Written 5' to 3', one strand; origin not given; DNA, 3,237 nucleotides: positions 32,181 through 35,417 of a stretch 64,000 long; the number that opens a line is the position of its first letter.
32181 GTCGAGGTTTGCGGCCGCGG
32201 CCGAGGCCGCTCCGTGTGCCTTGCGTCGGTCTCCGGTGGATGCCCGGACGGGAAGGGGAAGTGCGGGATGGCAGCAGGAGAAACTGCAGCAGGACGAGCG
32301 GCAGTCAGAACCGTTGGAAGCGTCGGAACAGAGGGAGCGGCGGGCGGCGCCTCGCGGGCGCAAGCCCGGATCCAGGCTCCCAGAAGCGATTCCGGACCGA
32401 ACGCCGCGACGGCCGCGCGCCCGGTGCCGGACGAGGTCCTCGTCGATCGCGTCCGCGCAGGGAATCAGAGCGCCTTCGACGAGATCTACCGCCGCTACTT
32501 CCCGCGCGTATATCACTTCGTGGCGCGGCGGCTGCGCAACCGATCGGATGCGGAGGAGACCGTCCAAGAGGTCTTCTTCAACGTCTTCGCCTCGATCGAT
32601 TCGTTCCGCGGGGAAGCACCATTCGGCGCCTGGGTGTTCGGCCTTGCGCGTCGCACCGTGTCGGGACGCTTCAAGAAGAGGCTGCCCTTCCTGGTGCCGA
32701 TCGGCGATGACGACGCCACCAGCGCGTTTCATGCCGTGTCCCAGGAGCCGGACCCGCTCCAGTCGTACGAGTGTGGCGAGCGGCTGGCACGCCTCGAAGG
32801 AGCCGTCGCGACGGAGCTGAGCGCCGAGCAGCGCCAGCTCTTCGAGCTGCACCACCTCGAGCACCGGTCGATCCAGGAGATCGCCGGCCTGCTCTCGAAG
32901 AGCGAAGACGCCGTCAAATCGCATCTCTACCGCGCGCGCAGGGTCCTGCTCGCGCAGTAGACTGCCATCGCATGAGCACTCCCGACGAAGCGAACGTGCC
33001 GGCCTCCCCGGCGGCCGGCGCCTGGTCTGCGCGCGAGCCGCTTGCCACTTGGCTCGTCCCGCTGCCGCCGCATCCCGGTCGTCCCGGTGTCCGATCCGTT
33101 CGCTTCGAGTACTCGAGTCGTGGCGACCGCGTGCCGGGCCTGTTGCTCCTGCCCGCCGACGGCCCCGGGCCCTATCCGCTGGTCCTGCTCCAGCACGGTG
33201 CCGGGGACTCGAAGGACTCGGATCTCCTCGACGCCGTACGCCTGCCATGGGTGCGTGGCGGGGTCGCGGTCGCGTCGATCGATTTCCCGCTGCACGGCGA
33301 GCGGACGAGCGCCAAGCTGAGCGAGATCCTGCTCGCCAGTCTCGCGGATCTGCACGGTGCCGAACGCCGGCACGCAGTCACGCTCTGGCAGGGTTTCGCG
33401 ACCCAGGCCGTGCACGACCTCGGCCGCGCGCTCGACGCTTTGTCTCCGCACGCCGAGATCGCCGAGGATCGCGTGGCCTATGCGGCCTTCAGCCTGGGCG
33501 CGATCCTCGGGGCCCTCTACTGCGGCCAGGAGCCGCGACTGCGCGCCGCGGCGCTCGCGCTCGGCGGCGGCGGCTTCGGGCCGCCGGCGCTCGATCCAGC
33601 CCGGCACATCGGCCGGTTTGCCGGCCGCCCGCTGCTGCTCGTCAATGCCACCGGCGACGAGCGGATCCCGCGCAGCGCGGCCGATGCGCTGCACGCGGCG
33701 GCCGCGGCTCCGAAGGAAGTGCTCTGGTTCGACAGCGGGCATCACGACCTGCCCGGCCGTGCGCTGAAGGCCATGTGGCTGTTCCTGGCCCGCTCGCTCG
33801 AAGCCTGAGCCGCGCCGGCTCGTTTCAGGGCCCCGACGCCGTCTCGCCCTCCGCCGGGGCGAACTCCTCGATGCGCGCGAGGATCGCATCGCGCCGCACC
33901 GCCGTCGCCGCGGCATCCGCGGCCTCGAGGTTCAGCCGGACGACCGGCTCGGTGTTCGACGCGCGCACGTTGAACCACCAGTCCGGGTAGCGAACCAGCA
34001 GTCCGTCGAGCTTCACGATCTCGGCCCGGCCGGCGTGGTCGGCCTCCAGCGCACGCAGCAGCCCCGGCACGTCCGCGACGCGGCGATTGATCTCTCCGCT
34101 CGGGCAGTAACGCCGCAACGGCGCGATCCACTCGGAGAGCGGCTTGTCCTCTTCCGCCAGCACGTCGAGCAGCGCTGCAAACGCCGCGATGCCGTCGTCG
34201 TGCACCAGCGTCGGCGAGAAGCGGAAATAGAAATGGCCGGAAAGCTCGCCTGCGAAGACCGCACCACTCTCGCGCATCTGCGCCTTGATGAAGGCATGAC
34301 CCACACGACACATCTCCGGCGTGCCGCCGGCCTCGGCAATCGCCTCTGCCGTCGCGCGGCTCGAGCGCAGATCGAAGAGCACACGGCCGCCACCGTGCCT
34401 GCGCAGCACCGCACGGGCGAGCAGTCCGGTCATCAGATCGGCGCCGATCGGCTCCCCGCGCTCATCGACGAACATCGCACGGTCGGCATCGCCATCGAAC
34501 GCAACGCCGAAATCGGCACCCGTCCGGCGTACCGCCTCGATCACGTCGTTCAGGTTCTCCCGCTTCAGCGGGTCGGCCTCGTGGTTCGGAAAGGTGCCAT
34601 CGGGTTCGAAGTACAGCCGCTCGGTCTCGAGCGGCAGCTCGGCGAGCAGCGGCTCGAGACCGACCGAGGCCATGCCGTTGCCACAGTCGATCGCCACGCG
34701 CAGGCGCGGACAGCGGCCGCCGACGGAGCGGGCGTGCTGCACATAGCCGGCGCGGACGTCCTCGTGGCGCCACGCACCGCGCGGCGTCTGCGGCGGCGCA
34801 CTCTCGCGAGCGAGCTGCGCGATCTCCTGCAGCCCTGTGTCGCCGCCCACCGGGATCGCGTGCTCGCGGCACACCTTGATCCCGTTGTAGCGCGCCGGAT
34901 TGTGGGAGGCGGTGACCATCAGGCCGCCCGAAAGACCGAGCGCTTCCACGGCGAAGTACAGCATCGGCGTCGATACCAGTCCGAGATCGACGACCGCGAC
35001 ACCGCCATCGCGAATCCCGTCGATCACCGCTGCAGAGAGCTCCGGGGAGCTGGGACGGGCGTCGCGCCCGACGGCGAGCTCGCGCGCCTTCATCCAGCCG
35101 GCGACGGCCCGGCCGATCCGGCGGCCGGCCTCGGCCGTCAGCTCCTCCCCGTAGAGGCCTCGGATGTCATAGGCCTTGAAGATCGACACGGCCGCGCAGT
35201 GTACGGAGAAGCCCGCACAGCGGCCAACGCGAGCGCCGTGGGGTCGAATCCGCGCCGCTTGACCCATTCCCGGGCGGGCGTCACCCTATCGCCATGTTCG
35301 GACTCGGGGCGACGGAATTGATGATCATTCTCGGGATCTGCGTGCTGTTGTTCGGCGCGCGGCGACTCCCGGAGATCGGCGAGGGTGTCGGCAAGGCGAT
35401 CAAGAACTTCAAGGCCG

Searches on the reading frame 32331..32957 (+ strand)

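Call 74: search_protein_families(library=ncbifam, proteins=[window:32331-32957:+], max_evalue=0.00001)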
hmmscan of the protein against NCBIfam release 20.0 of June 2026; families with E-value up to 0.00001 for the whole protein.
window:32331-32957:+ (209 aa): 61 families (the best 25 are shown)
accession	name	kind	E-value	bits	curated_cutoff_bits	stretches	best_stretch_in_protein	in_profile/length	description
NF009166.1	PRK12513.1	equivalog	3e-26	92.3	206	1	32-203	7-179/193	RNA polymerase sigma factor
NF008888.0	PRK11922.1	equivalog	5.2e-26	91.7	204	1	27-206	10-192/231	RNA polymerase sigma factor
TIGR02952.1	Sig70_famx2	equivalog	5.4e-25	88.2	206.45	1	37-206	1-166/170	ECF subfamily RNA polymerase sigma factor, BldN family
TIGR02937.1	sigma70-ECF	superfamily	3.8e-24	85.2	42.9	1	47-207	1-162/165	sigma-70 family RNA polymerase sigma factor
NF004113.0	PRK05602.1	equivalog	1e-22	80.8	208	1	15-207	13-198/211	RNA polymerase sigma factor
NF009168.0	PRK12515.1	subfamily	2.4e-22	79.3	236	1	28-206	3-175/189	RNA polymerase sigma factor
TIGR02985.1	Sig70_bacteroi1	subfamily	9.9e-20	71.4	126.4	1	48-206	2-158/162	RNA polymerase sigma-70 factor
TIGR02989.1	Sig-70_gvs1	subfamily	1.1e-19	70.9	124.55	1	48-207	2-155/158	RNA polymerase sigma-70 factor, Rhodopirellula/Verrucomicrobium family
NF009171.0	PRK12518.1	equivalog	1.8e-19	70.3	208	1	30-206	10-180/191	RNA polymerase sigma factor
NF007223.0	PRK09641.1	equivalog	4.6e-18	65.7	209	1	37-206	8-180/187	RNA polymerase sigma factor SigW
TIGR02939.1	RpoE_Sigma70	equivalog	1.4e-17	64.4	236.15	1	34-205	7-181/190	RNA polymerase sigma factor RpoE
TIGR02950.1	SigM_subfam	subfamily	1.5e-17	63.9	147.95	1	49-206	2-154/159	RNA polymerase sigma factor, SigM family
NF058625.1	sigma_PG0214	equivalog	2e-17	63.4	130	1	46-206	3-157/170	GFO_1088 family ECF-type sigma factor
NF007225.0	PRK09643.1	equivalog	3.6e-16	59.5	190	1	31-207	11-179/204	RNA polymerase sigma factor SigM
NF009195.0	PRK12543.1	subfamily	1.2e-15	57.5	197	1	37-204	10-172/192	RNA polymerase sigma factor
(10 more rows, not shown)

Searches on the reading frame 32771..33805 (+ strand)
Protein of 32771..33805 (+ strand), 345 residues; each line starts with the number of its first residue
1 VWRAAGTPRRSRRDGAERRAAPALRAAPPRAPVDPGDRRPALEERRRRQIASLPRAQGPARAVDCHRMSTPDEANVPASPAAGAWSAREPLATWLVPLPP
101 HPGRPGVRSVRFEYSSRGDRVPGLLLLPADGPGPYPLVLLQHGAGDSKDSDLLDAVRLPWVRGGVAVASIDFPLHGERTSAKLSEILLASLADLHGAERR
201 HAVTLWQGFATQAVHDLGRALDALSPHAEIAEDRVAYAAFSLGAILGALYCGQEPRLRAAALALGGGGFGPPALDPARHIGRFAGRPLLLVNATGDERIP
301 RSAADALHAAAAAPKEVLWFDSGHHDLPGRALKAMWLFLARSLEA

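Call 60: search_protein_families(library=pfam, proteins=[window:32771-33805:+], max_evalue=0.00001)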
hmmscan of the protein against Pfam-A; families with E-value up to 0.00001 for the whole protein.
window:32771-33805:+ (345 aa): 0 families

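Call 74: search_protein_families(library=ncbifam, proteins=[window:32972-33805:+], max_evalue=0.00001)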
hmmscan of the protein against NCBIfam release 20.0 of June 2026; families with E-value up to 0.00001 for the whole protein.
window:32972-33805:+ (278 aa): 1 family
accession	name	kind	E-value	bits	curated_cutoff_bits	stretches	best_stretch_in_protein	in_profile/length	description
TIGR03502.1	lipase_Pla1_cef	subfamily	2.9e-06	25.7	383.9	1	61-112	442-488/790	VolA/Pla-1 family phospholipase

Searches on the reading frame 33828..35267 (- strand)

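Call 74: search_protein_families(library=ncbifam, proteins=[window:33828-35267:-], max_evalue=0.00001)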
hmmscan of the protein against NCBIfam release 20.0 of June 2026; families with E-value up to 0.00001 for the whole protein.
window:33828-35267:- (480 aa): 6 families
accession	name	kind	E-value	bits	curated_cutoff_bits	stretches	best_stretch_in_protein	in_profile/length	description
NF007088.0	PRK09542.1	equivalog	3.4e-131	438.4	618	1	26-467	8-454/456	phosphomannomutase/phosphoglucomutase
TIGR03990.1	Arch_GlmM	equivalog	2e-108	363.2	439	1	29-455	3-433/444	phosphoglucosamine mutase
NF011943.0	PRK15414.1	subfamily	2.1e-95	320.4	801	1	27-458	4-446/456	phosphomannomutase CpsG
NF046027.1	PhglucPhmanMutPgmG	equivalog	8.1e-94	314.9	600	1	26-462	6-446/460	phosphoglucomutase/phosphomannomutase PgmG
TIGR01455.1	glmM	equivalog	7.6e-53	179.8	447.55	1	35-462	6-436/442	phosphoglucosamine mutase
NF005737.0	PRK07564.1-1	equivalog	6.7e-06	25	378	0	221-270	240-289/543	alpha-D-glucose phosphate-specific phosphoglucomutase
